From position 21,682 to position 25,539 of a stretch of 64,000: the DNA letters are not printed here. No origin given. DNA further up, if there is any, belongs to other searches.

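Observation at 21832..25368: Internally triplicated glycosyltransferase: [GT2 - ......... linker - TPR] x3 in one polypeptide, middle copy degenerate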

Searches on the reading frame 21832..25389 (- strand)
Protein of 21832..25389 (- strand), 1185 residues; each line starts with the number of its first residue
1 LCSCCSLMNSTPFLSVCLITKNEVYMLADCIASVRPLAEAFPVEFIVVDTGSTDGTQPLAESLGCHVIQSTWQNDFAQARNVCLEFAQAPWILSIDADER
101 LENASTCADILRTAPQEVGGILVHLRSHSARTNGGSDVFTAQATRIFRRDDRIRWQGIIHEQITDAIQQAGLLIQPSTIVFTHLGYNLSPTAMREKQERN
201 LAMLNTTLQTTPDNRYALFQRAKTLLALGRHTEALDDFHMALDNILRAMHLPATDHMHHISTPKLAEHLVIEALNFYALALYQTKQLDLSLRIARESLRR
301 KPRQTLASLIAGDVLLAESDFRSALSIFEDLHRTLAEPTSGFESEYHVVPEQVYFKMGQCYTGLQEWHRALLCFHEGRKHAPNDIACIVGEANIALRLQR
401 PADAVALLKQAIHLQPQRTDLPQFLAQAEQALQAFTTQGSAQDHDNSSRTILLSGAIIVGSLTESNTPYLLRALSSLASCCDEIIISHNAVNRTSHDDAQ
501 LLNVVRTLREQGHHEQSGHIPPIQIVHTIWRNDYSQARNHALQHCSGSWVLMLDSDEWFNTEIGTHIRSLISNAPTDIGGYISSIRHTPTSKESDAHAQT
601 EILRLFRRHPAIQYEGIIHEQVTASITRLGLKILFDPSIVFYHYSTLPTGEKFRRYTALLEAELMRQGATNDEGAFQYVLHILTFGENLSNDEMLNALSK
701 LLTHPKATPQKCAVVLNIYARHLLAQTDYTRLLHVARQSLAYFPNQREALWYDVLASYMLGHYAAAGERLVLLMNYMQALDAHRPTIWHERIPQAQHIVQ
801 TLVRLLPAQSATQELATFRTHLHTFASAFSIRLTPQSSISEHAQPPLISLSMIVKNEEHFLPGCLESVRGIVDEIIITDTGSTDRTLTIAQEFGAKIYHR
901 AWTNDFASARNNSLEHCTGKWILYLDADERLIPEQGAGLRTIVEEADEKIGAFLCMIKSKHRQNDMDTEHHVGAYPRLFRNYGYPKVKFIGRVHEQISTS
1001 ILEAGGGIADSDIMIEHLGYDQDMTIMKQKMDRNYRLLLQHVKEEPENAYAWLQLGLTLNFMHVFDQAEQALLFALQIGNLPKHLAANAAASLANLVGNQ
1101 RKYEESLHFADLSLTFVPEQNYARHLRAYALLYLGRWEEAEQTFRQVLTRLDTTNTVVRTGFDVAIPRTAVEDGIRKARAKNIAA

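Call 3: search_protein_families(library=pfam, proteins=[window:21832-25389:-], max_evalue=1)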
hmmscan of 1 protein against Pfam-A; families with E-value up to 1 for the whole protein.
window:21832-25389:- (1185 aa): 23 families
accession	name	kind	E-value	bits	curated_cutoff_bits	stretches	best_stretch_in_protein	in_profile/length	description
PF00535.33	Glycos_transf_2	-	3e-49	167.6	23.3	3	851-935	3-95/168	Glycosyl transferase family 2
PF13704.12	Glyco_tranf_2_4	-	1.6e-17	64.2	27.5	3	855-933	1-86/98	Glycosyl transferase family 2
PF00515.34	TPR_1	-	2.1e-13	49.9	27.8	3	217-243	3-29/34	Tetratricopeptide repeat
PF07719.23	TPR_2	-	4.7e-13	48.6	27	4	353-384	3-34/34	Tetratricopeptide repeat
PF13424.12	TPR_12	-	8.3e-08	32.8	30.1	3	1049-1113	3-71/77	Tetratricopeptide repeat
PF13432.12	TPR_16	-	1e-07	32.7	32.7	2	203-243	19-59/65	Tetratricopeptide repeat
PF10111.15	Glyco_tranf_2_2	-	9.9e-07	28.9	27.3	1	874-929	31-92/276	Glycosyltransferase like family 2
PF13428.12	TPR_14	-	2.3e-06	28.1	23.5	1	1124-1150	4-30/44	Tetratricopeptide repeat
PF13174.12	TPR_6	-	2.4e-06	28.2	26.3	1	1123-1149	2-28/33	Tetratricopeptide repeat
PF23300.3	HEAT_Nup120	-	2.9e-05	24.4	29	0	1110-1151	15-56/170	Nucleoporin Nup120, HEAT repeats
PF13431.12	TPR_17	-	8.6e-05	23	24.4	0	206-235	4-33/34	Tetratricopeptide repeat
PF12895.13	ANAPC3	-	0.0001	23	27.2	2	352-410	25-81/82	Anaphase-promoting complex, cyclosome, subunit 3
PF13176.12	TPR_7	-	0.00019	21.7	27.9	1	1130-1153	8-30/36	Tetratricopeptide repeat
PF23914.1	TPR_CcmH_CycH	-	0.00045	20.5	42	1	1026-1155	27-155/158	Cytochrome c-type biogenesis protein H TPR domain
PF14559.12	TPR_19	-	0.0011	19.6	25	1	396-432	2-38/68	Tetratricopeptide repeat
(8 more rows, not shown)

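Call 4: search_protein_families(library=ncbifam, proteins=[window:21832-25389:-], max_evalue=1)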
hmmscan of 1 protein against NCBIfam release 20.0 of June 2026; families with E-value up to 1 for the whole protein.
window:21832-25389:- (1185 aa): 26 families (the best 25 are shown)
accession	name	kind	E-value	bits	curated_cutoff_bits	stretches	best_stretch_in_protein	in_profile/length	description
TIGR04195.1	S_glycosyl_SunS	equivalog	9e-52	176.3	350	3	841-1054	52-257/421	SunS family peptide S-glycosyltransferase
TIGR04283.1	glyco_like_mftF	equivalog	2.5e-24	86.1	182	2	854-962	7-116/221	TIGR04283 family arsenosugar biosynthesis glycosyltransferase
NF007482.0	PRK10073.1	equivalog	1e-15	57.6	423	2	847-946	7-113/334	glycosyltransferase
NF010496.0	PRK13915.1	equivalog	1.7e-13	50.4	262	2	14-70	33-91/307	glucosyl-3-phosphoglycerate synthase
NF047683.1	TeichurnBiosyTuaG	equivalog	2e-12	47.3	400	3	846-935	6-103/252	teichuronic acid biosynthesis protein TuaG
TIGR02917.1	PEP_TPR_lipo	equivalog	9e-12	43.7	312.2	3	1043-1149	119-221/899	XrtA/PEP-CTERM system TPR-repeat protein PrsT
NF041875.1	EPS_EpsD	equivalog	1e-09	38.2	370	2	14-100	1-91/325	exopolysaccharide biosynthesis glycosyltransferase EpsD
TIGR04182.1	glyco_TIGR04182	equivalog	1.5e-09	37.7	325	2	17-102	5-86/293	S-layer glycoprotein N-glycosyltransferase AglJ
TIGR03965.1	mycofact_glyco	equivalog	6.6e-09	35.2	280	2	10-98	72-164/467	mycofactocin biosynthesis glycosyltransferase MftF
NF040959.1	MamA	equivalog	9.6e-09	35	200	1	352-432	72-152/204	magnetosome protein MamA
NF050050.1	ProtGlycPglI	equivalog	2e-07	30.7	500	2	874-950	33-112/306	GalNAc(5)-diNAcBac-PP-undecaprenol beta-1,3-glucosyltransferase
TIGR02552.1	LcrH_SycD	equivalog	3.1e-07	30.2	104.8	1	354-433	55-134/136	SycD/LcrH family type III secretion system chaperone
NF038302.1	EPS_HpsE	equivalog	8.2e-07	28.3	300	1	870-961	31-128/307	hormogonium polysaccharide biosynthesis glycosyltransferase HpsE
NF033920.0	C39_PA2778_fam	equivalog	3.1e-06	26.8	150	1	358-434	163-239/255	PA2778 family cysteine peptidase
NF047371.1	FlcA_CTERM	equivalog_domain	6.1e-06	25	300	1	192-432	324-555/646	periplasmic flagellar collar protein FlcA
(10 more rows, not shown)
